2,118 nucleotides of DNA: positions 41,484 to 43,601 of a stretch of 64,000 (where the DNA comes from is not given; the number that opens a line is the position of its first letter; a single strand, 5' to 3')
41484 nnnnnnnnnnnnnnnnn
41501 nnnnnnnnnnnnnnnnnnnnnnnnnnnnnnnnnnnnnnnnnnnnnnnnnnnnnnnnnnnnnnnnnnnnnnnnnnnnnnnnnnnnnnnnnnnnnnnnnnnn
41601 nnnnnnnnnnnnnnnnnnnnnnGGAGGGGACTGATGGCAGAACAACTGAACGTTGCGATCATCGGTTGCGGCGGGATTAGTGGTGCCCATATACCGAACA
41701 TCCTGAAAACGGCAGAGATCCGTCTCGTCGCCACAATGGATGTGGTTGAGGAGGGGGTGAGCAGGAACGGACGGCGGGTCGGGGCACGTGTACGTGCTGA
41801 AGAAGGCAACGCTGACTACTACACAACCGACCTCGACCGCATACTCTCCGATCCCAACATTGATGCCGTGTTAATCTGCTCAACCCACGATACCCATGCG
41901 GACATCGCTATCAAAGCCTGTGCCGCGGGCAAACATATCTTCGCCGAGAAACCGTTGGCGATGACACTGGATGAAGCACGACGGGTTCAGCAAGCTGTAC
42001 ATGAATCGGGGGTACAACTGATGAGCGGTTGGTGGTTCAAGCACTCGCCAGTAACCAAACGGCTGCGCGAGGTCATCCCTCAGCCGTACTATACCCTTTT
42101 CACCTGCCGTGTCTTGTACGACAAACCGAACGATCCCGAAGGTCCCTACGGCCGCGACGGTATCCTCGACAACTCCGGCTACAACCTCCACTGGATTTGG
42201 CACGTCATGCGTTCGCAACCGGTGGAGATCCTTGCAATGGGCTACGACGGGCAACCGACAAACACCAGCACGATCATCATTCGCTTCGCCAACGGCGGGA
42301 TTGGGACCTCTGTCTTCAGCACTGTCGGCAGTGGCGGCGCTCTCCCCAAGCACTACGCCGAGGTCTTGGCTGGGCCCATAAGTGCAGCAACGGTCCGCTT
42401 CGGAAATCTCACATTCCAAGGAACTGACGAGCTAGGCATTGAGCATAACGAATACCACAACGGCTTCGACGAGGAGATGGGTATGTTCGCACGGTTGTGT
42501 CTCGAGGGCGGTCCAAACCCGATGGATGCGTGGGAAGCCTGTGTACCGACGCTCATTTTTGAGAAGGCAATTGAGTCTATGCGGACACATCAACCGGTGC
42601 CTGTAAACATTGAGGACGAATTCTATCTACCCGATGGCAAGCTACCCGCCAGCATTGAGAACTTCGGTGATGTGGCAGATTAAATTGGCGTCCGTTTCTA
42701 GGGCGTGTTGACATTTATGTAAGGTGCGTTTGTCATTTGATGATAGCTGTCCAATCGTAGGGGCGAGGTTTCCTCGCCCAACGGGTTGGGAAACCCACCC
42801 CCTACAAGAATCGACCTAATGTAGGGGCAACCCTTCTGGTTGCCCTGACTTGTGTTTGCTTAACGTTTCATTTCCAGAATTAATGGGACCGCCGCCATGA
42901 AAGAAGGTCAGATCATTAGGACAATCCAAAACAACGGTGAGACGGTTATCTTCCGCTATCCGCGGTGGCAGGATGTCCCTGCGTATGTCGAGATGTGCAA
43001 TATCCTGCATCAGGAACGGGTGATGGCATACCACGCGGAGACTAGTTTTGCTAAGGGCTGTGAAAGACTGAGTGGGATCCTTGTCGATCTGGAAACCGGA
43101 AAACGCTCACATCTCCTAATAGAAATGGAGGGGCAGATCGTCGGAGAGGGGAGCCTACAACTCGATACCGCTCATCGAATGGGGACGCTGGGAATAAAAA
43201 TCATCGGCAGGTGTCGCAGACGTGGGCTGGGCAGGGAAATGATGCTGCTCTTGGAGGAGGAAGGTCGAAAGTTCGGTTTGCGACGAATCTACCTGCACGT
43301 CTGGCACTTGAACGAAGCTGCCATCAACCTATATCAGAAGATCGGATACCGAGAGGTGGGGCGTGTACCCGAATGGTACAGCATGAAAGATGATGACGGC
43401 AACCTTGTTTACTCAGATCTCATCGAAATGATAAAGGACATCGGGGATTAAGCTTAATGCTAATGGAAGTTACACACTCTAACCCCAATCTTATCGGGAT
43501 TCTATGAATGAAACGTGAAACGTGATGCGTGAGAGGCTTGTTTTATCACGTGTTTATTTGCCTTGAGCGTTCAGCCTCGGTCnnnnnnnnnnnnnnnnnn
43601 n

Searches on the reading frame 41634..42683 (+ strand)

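Call 14: search_protein_families(library=pfam, proteins=[window:41634-42683:+])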
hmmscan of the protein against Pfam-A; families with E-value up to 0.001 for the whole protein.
window:41634-42683:+ (349 aa): 3 families
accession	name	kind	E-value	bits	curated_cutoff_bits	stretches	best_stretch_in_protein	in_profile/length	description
PF01408.29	GFO_IDH_MocA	-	5.8e-24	85.5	24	1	5-132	1-119/120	Oxidoreductase family, NAD-binding Rossmann fold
PF03435.24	Sacchrp_dh_NADP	-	0.00016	22.5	25.1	1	7-103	1-96/129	Saccharopine dehydrogenase NADP binding domain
PF01118.30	Semialdhyde_dh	-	0.00098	20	26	0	6-103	1-94/121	Semialdehyde dehydrogenase, NAD binding domain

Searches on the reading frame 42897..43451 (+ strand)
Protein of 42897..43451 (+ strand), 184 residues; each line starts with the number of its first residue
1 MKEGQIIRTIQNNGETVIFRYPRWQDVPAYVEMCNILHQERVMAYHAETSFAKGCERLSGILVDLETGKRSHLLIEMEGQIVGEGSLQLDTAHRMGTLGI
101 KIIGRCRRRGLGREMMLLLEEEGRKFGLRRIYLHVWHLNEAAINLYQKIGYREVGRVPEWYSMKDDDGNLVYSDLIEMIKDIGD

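Call 14: search_protein_families(library=pfam, proteins=[window:42897-43451:+])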
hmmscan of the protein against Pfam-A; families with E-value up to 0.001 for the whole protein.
window:42897-43451:+ (184 aa): 6 families
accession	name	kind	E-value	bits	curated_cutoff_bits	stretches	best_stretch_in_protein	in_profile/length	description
PF00583.31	Acetyltransf_1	-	7.8e-14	52.4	20.7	1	66-151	29-116/116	Acetyltransferase (GNAT) family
PF13508.13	Acetyltransf_7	-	2e-08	34.9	27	1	71-153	4-84/84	Acetyltransferase (GNAT) domain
PF13302.13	Acetyltransf_3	-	4.8e-08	34.2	25.4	1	17-152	2-138/138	Acetyltransferase (GNAT) domain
PF13673.13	Acetyltransf_10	-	6.5e-06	26.6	23.6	1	67-156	28-112/128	Acetyltransferase (GNAT) domain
PF13420.13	Acetyltransf_4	-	2.9e-05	24.6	24.3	1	48-161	27-144/155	Acetyltransferase (GNAT) domain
PF08445.16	FR47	-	7.3e-05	23.1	22.1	1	103-154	30-80/86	FR47-like protein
